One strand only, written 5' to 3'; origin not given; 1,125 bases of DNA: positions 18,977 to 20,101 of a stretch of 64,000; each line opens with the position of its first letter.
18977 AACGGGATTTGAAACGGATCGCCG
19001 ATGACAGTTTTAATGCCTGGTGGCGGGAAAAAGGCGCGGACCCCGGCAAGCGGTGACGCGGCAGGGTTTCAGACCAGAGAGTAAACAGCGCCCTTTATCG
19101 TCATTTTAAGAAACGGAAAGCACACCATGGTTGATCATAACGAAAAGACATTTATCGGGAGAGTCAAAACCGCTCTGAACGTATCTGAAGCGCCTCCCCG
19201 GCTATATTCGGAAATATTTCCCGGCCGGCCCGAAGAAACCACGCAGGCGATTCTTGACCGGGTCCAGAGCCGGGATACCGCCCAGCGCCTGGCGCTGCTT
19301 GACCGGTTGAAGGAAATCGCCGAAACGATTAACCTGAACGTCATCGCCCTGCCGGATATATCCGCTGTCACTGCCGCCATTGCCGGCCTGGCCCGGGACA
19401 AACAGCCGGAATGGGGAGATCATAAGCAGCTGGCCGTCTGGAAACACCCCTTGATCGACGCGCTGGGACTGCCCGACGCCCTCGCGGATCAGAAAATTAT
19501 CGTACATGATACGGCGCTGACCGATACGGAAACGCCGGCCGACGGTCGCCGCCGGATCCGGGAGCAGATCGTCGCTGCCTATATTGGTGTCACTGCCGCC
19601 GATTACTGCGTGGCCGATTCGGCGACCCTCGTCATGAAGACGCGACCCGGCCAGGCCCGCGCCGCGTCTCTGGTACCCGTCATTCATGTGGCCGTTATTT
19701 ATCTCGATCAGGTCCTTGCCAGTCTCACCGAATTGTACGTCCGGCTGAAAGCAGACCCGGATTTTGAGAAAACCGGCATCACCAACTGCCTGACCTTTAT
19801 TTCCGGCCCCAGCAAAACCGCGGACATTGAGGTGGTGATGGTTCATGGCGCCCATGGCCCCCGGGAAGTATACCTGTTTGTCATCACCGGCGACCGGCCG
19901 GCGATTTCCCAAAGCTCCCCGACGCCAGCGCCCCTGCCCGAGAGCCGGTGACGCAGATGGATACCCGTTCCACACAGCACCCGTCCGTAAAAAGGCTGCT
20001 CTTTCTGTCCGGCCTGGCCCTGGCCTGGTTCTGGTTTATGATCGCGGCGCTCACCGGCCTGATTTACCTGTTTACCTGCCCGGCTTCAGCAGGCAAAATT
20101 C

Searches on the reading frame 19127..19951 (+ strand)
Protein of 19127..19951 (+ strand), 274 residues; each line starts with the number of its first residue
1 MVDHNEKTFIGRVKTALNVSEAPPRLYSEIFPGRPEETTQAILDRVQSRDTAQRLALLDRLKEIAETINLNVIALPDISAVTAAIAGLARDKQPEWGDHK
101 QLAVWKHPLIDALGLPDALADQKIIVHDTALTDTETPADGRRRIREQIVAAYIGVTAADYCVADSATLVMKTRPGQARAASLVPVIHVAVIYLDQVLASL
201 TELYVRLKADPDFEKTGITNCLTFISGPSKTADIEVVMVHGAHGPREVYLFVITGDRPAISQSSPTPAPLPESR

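Call 30: search_protein_families(library=pfam, proteins=[window:19127-19951:+], max_evalue=0.00001)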
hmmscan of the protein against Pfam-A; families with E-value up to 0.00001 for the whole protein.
window:19127-19951:+ (274 aa): 1 family
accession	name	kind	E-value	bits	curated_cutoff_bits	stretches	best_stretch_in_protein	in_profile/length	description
PF02589.21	LUD_dom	-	1.4e-31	110.2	22.6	1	59-252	2-188/189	LUD domain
